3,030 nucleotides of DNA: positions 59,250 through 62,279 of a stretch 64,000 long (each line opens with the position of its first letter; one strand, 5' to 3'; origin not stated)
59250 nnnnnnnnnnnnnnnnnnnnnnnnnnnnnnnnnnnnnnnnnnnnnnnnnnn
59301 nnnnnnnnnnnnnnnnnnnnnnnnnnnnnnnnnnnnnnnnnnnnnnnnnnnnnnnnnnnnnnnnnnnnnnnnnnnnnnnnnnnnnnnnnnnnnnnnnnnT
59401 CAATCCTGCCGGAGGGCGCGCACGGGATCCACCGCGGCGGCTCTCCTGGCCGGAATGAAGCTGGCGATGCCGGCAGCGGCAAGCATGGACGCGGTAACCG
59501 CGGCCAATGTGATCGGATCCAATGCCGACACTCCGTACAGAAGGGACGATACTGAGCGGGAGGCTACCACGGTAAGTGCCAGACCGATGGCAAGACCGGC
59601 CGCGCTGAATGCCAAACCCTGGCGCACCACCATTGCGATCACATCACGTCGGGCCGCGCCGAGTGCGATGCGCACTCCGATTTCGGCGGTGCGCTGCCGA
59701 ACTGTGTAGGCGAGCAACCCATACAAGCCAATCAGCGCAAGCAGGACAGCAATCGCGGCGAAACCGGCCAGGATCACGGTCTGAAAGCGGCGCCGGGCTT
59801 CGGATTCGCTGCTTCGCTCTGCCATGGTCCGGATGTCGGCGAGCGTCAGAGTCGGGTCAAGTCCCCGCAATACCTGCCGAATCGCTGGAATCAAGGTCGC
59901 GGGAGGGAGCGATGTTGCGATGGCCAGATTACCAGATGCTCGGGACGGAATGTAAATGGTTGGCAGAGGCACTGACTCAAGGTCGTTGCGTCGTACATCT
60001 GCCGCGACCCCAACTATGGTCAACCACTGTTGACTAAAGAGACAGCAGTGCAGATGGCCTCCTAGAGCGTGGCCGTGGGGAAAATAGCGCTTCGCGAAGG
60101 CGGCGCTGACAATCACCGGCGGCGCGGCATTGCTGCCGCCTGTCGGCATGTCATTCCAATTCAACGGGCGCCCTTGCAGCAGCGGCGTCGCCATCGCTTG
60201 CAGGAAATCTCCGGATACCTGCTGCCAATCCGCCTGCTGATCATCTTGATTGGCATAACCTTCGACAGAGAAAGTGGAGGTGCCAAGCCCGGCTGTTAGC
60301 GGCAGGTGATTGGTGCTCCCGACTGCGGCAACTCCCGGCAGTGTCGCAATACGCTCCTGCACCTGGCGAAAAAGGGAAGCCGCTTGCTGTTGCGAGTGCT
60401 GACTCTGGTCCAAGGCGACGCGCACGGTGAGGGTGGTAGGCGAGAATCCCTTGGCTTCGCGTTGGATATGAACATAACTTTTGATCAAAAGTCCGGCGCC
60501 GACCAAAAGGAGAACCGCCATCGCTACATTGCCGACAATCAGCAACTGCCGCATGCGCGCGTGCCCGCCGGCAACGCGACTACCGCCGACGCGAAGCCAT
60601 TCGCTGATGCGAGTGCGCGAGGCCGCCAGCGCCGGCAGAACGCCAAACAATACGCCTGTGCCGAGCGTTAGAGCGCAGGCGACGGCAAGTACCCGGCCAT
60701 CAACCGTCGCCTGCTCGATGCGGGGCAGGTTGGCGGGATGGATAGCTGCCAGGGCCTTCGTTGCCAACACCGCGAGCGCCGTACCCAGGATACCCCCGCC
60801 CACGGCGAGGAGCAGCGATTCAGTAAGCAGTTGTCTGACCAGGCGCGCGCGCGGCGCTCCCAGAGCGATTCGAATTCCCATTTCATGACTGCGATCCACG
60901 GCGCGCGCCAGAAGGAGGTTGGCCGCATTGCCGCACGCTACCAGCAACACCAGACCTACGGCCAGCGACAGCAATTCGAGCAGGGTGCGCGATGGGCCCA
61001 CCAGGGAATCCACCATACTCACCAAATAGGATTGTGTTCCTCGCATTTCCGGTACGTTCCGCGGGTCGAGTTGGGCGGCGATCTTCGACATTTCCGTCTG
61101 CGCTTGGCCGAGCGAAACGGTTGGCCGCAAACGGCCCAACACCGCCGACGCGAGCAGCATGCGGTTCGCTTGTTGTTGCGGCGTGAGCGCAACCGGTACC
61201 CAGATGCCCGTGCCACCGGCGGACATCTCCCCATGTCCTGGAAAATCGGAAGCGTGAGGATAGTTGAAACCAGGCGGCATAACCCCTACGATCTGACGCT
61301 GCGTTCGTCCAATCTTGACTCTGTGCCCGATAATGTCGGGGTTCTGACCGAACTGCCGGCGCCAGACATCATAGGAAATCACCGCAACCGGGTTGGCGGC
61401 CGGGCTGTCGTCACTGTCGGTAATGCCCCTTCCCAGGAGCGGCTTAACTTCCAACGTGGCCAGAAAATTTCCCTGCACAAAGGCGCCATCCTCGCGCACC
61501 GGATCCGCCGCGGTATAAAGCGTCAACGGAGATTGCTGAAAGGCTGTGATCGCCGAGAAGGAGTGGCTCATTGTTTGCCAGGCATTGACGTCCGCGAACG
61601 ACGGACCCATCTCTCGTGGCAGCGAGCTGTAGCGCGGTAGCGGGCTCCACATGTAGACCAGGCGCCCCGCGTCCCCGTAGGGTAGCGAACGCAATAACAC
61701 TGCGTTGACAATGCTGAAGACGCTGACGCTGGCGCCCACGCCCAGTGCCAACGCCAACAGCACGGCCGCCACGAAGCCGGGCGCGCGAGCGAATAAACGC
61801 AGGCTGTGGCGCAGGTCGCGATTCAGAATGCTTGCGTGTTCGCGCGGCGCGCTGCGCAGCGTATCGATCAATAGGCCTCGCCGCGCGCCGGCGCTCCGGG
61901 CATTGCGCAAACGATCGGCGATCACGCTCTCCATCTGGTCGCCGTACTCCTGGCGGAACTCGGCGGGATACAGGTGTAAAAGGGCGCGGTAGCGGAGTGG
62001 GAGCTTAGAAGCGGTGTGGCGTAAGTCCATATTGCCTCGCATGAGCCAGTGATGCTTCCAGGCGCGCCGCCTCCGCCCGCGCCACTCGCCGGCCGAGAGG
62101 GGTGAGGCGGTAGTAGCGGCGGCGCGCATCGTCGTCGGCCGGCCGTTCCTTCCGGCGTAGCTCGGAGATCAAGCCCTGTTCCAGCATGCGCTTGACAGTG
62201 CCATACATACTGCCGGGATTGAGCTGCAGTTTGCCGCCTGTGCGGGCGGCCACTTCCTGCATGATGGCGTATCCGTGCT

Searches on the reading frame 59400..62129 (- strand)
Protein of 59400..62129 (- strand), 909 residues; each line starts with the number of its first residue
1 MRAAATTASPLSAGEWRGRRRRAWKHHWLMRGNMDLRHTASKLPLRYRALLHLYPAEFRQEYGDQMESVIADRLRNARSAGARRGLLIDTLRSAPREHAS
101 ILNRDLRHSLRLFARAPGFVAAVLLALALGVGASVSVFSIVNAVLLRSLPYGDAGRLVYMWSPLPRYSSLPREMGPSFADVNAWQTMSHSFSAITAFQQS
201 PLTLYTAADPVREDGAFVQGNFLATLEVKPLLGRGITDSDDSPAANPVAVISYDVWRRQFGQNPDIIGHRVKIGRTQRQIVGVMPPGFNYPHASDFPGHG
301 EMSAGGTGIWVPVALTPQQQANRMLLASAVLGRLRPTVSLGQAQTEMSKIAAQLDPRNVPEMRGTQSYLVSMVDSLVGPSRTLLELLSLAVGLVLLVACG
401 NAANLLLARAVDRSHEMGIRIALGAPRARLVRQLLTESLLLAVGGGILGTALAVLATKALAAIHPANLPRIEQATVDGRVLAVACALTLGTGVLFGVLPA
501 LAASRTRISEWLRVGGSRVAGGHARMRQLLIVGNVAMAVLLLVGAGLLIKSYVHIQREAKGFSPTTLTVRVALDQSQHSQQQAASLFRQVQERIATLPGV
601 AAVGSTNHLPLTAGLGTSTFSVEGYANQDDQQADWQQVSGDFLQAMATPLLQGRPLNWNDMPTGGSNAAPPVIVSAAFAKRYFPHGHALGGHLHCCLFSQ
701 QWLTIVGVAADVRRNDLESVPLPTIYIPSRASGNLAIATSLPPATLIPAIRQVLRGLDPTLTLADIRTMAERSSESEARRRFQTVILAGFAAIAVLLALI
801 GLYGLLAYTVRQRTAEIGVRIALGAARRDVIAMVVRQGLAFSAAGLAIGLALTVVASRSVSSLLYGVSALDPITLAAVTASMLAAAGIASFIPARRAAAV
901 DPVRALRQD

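Call 38: search_protein_families(library=pfam, proteins=[window:59400-62129:-], max_evalue=0.00001)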
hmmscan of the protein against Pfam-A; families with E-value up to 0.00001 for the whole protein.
window:59400-62129:- (909 aa): 2 families
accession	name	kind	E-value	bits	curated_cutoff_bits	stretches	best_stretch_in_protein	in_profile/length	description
PF12704.14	MacB_PCD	-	1.7e-29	104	27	2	123-349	4-206/207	MacB-like periplasmic core domain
PF02687.27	FtsX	-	4.2e-24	85.4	25.5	2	790-900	3-118/120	FtsX-like permease C-terminal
